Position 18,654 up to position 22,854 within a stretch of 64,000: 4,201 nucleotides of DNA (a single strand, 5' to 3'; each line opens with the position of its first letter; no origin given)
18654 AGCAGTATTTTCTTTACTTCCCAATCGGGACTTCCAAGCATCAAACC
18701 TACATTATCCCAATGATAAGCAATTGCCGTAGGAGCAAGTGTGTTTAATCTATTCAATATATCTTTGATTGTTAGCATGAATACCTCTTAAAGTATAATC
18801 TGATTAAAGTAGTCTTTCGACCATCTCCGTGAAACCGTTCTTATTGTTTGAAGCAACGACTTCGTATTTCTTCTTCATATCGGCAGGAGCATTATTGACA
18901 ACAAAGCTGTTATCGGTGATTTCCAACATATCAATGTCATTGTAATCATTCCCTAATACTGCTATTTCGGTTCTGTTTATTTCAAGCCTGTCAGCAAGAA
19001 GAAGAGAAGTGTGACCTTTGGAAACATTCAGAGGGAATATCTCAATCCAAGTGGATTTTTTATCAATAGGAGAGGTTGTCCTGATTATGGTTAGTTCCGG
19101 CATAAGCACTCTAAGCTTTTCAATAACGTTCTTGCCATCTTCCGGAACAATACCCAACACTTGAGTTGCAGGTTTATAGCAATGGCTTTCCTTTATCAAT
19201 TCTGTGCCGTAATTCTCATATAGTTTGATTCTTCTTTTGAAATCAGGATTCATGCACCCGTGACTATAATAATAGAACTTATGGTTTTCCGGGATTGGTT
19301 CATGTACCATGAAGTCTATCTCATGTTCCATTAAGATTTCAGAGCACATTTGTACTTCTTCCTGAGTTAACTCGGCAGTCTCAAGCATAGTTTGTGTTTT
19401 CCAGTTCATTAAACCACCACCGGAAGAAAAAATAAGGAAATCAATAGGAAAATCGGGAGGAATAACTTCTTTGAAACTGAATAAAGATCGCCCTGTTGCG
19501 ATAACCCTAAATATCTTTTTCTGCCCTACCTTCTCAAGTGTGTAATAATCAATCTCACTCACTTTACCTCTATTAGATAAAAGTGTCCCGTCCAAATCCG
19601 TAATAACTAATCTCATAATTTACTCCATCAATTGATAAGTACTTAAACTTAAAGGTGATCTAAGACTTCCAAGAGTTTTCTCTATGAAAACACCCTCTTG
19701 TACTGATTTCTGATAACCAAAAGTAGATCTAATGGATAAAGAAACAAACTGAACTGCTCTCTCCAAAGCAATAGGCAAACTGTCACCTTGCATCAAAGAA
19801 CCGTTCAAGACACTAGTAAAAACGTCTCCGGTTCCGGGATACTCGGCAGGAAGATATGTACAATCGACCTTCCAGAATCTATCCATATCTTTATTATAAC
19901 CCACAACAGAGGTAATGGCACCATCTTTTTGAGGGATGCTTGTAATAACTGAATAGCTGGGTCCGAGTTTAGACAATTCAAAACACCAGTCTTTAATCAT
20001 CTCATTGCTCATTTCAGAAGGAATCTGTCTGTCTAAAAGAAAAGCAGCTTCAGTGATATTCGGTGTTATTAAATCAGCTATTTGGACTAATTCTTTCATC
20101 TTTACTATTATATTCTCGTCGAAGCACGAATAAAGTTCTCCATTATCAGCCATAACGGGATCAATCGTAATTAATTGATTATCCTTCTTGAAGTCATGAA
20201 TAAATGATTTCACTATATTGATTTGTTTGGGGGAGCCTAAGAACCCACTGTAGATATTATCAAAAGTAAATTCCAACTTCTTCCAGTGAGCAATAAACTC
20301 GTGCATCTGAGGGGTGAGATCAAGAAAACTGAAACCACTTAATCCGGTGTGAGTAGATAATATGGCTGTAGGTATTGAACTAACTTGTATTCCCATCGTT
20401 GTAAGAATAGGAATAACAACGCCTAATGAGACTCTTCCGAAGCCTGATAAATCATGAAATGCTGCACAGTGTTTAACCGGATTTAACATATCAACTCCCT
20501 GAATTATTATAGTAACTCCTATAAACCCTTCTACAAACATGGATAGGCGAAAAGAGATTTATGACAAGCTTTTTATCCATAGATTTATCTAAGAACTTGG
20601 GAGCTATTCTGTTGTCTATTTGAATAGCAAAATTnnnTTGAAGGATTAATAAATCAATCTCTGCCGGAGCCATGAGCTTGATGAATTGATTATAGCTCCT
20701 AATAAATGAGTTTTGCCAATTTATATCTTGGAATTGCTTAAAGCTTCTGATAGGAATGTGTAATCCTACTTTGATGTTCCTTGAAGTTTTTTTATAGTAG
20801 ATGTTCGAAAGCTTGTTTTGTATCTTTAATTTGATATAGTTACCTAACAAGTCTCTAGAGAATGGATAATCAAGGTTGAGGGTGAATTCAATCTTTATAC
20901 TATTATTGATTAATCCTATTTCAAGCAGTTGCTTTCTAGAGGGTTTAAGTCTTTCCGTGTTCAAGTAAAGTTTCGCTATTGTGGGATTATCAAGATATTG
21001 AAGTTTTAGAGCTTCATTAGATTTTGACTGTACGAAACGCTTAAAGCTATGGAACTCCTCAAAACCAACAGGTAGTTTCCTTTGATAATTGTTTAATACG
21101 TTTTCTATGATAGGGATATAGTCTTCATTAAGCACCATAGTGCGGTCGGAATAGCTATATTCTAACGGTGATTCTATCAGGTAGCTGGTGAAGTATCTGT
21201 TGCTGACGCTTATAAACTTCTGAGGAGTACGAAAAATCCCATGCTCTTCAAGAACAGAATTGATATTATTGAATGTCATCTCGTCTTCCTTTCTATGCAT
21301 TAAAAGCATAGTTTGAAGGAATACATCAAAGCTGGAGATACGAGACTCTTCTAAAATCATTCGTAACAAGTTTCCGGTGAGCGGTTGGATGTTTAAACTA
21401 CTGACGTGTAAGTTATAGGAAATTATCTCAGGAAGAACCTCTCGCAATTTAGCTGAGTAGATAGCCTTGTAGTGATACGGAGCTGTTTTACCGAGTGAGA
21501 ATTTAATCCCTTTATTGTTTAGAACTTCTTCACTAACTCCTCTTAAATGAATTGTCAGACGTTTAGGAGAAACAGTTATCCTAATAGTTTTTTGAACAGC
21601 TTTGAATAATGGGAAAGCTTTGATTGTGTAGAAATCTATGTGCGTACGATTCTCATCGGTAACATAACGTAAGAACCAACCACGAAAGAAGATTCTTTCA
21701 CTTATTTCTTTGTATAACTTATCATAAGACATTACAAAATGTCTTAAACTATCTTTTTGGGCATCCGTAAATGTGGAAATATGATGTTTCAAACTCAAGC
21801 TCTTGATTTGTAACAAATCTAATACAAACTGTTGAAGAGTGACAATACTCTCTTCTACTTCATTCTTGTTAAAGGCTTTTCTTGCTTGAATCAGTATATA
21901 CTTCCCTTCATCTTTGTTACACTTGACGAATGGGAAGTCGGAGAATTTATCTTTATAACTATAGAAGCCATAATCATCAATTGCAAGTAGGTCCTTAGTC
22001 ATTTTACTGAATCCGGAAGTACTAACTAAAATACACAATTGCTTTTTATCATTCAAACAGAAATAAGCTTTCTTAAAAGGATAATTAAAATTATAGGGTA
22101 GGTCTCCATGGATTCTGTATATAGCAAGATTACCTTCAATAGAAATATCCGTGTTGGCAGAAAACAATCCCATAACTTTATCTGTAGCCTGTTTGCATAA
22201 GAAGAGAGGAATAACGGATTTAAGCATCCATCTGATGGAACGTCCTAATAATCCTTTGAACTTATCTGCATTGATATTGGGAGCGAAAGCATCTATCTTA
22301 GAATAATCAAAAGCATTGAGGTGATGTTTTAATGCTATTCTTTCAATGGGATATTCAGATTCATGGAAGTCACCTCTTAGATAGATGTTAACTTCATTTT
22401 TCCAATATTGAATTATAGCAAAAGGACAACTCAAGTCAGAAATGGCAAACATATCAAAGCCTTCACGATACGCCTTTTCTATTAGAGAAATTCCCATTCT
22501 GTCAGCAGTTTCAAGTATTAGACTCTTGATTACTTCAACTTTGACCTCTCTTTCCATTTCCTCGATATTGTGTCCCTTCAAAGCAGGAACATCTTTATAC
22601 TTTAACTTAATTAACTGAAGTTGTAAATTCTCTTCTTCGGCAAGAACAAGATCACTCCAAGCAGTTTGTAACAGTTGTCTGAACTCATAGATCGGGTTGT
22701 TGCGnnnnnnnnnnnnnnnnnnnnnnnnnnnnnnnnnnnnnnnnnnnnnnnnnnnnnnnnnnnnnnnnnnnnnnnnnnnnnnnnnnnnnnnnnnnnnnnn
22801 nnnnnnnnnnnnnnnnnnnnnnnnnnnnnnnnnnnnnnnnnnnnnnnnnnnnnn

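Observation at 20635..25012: Translationally coupled pair: HTH-membrane protein plus a 1249-aa signal-less giant with a HEPN-like RNxxAH motif and CARDB-like Ig domains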

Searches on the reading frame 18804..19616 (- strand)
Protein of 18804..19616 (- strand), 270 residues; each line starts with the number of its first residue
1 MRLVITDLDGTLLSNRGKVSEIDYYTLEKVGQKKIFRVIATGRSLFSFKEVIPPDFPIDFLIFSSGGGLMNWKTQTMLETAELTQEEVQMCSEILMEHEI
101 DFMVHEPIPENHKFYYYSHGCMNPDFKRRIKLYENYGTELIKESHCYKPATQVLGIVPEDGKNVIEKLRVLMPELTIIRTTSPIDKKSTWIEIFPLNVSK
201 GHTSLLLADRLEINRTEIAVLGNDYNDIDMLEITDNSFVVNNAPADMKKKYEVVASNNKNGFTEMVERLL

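Call 6: search_protein_families(library=pfam, proteins=[window:18804-19616:-], max_evalue=0.1)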
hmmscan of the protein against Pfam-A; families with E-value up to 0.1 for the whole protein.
window:18804-19616:- (270 aa): 3 families
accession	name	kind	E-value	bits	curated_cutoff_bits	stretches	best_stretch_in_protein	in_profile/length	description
PF08282.18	Hydrolase_3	-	4.1e-36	125.4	20.9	1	4-262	1-251/255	haloacid dehalogenase-like hydrolase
PF05116.19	S6PP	-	1.6e-10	41.4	20.3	2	184-252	150-219/247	Sucrose-6F-phosphate phosphohydrolase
PF00702.32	Hydrolase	-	0.0031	18.4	26.4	0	1-22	1-22/191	haloacid dehalogenase-like hydrolase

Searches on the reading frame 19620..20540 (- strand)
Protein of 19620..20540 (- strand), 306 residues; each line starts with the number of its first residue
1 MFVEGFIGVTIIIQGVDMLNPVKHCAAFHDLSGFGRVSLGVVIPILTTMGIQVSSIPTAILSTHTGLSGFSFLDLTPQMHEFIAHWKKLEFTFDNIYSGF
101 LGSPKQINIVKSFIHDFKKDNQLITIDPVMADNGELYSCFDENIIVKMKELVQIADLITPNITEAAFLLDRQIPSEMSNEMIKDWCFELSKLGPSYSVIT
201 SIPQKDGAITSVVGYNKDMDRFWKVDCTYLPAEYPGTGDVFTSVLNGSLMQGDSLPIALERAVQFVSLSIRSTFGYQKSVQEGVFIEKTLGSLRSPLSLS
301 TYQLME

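Call 6: search_protein_families(library=pfam, proteins=[window:19620-20540:-], max_evalue=0.1)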
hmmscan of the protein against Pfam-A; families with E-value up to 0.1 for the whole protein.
window:19620-20540:- (306 aa): 2 families
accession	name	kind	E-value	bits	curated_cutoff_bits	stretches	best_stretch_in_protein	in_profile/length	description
PF08543.17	Phos_pyr_kin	-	3.1e-20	73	27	1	90-279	58-241/246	Phosphomethylpyrimidine kinase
PF00294.29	PfkB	-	3.5e-06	27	25.8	1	145-272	174-292/302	pfkB family carbohydrate kinase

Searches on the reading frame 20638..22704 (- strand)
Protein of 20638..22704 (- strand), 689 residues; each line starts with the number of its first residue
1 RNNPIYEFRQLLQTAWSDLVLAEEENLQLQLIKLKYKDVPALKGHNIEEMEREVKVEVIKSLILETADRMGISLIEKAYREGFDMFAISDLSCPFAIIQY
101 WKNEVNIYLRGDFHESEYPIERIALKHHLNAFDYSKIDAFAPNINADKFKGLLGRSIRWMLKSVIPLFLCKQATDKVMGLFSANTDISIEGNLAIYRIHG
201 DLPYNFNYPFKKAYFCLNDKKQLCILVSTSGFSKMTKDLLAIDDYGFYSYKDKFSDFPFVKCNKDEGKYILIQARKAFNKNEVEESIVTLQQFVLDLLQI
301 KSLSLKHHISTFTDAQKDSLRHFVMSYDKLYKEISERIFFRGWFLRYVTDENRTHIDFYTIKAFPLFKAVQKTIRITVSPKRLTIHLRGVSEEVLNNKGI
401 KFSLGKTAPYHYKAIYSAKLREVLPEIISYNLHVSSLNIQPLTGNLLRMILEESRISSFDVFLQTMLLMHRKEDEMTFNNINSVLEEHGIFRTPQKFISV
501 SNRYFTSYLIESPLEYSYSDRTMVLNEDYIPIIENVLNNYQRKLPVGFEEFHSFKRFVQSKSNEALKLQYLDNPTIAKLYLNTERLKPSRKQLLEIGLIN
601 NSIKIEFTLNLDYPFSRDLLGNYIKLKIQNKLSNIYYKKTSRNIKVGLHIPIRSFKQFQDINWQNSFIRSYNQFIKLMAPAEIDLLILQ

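Call 30: search_protein_families(library=pfam, proteins=[window:20638-22704:-], max_evalue=10)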
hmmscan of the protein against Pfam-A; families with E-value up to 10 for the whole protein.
window:20638-22704:- (689 aa): 0 families

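Call 51: predict_structure(alignment_id=A7)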
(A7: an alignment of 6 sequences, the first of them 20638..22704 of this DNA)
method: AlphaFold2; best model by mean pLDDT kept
length: 689 residues; sequences in the alignment: 6
mean_pLDDT: 83.7   pTM: 0.66
mean pLDDT of the five models: 83.7, 79.3, 79.3, 77.3, 76.5
residues with pLDDT >= 90: 258; 70-90: 339; 50-70: 78; < 50: 14
segments of 3 or more residues with pLDDT < 50: 572-577, 587-591
pLDDT, mean of each block of 10 residues (from residue 1): 78 85 80 78 74 91 94 87 85 89 87 89 84 90 89 93 90 86 86 88 64 92 92 87 93 91 92 92 92 88 70 86 92 83 86 88 74 91 92 85 88 92 94 90 92 83 90 90 75 80 91 92 94 92 63 74 64 49 48 66 80 70 76 73 78 78 89 86 80
secondary structure, 60 per line:
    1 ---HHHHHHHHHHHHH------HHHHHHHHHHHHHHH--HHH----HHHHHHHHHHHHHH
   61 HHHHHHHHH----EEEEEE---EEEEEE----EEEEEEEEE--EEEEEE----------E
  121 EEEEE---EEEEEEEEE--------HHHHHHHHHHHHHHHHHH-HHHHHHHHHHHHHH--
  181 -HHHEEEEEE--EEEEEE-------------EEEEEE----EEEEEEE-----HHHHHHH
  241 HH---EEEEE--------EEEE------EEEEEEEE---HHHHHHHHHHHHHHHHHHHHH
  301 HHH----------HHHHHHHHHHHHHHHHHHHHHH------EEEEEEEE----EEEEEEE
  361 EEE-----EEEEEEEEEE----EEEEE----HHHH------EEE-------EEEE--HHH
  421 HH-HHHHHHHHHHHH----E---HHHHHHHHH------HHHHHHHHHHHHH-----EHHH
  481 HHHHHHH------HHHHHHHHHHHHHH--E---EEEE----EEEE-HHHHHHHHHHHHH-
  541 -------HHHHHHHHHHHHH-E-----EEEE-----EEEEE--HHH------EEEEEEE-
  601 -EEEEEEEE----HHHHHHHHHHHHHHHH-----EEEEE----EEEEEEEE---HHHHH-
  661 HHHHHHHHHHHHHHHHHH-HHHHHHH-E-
elements in order (helices of 4 or more, strands of 3 or more residues): H4-16 H23-37 H47-69 E74-79 E83-88 E93-101 E104-109 E120-125 E129-137 H146-163 H165-178 E185-190 E193-198 E212-217 E222-228 H234-242 E246-250 E259-262 E269-276 H280-303 H314-335 E342-349 E354-363 E369-378 E383-387 H392-395 E402-404 E412-415 H418-422 H424-435 H444-452 H459-471 H478-487 H494-507 E514-517 E522-525 H527-539 H548-560 E568-571 E577-581 E593-599 E602-609 H614-629 E635-639 E644-651 H655-659 H661-678 H680-686
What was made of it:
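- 20638..22704 (-): Residues 561-1249: helical linker, then about four alpha+beta modules (~600-740, 741-866, 867-1000, 1106-1249) and a helical/winged-helix-like insert (~1001-1105). This is the proposed sensor or scaffold half. AF2 pLDDT 83.7, pTM 0.66 (call 51).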

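Call 53: fold_search(model_id=the predicted structure, library=pdb)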
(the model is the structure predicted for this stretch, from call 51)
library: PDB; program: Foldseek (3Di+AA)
matches with E <= 10: 887; with E <= 0.001: 0
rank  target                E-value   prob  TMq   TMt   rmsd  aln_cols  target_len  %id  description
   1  1u2v_D                4.4e-03  0.57  0.09  0.17  18.7       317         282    9  Crystal structure of Arp2/3 complex with bound ADP and calcium (released 2004-11-09)
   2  8ceo_d                4.9e-03  0.33  0.09  0.11  21.9       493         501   11  Yeast RNA polymerase II transcription pre-initiation complex with core Mediator and the +1 nucleosome (released 2023-03-08)
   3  2p9i_D                5.1e-03  0.57  0.09  0.17  18.4       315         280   11  Crystal Structure of bovine Arp2/3 Complex co-crystallized with ADP and crosslinked with gluteraldehyde (released 2007-05-29)
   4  1k8k_D                5.9e-03  0.54  0.10  0.17  18.5       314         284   11  Crystal Structure of Arp2/3 Complex (released 2001-12-07)
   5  2p9k_D                8.3e-03  0.60  0.10  0.20  18.2       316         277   12  Crystal structure of bovine Arp2/3 complex co-crystallized with ATP and crosslinked with glutaraldehyde (released 2007-05-29)
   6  6uhc_D                1.1e-02  0.69  0.11  0.22  18.6       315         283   11  CryoEM structure of human Arp2/3 complex with bound NPFs (released 2020-07-01)
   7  2p9n_D                1.1e-02  0.47  0.10  0.18  18.6       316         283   11  Crystal Structure of bovine Arp2/3 complex co-crystallized with ADP (released 2007-05-29)
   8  6yw6_D                1.2e-02  0.66  0.11  0.22  18.6       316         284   11  Cryo-EM structure of the ARP2/3 1B5CL isoform complex. (released 2020-07-22)
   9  3dxm_D                1.2e-02  0.57  0.10  0.20  18.8       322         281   10  Structure of Bos taurus Arp2/3 Complex with Bound Inhibitor CK0993548 (released 2009-07-28)
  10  2p9u_D                2.6e-02  0.33  0.10  0.19  18.6       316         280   12  Crystal structure of bovine Arp2/3 complex co-crystallized with AMP-PNP and calcium (released 2007-05-29)
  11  2p9s_D                2.9e-02  0.33  0.09  0.18  18.6       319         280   11  Structure of bovine Arp2/3 complex co-crystallized with ATP/Mg2+ (released 2007-05-29)
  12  8p94_D                3.6e-02  0.44  0.11  0.20  17.8       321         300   10  Cryo-EM structure of cortactin stabilized Arp2/3-complex nucleated actin branches (released 2024-01-03)
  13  8tah_D                3.8e-02  0.41  0.11  0.20  18.6       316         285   10  Cryo-EM structure of Cortactin-bound to Arp2/3 complex (released 2023-09-27)
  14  6vu7_C                4.0e-02  1.00  0.13  0.48   5.3       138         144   15  Crystal structure of YbjN, a putative transcription regulator from E. coli (released 2020-03-11)
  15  6vu7_B                5.1e-02  0.99  0.13  0.49   6.8       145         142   15  Crystal structure of YbjN, a putative transcription regulator from E. coli (released 2020-03-11)
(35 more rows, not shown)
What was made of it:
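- On Secretion-chaperone-like / YbjN fold (C-terminal modules): ARPC2 has E 4e-3 with low TM (call 53).
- The C-terminal fold matches are weak, with E>1e-3 and TM about 0.5 per module (call 53). The best Foldseek hits for the C-terminal half include ARPC2 of Arp2/3 and CapZ (call 53). ARPC2, CapZ, YbjN and T3SS chaperones share one generic alpha+beta fold, and those hits have TM 0.1-0.2 over the query (call 53).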
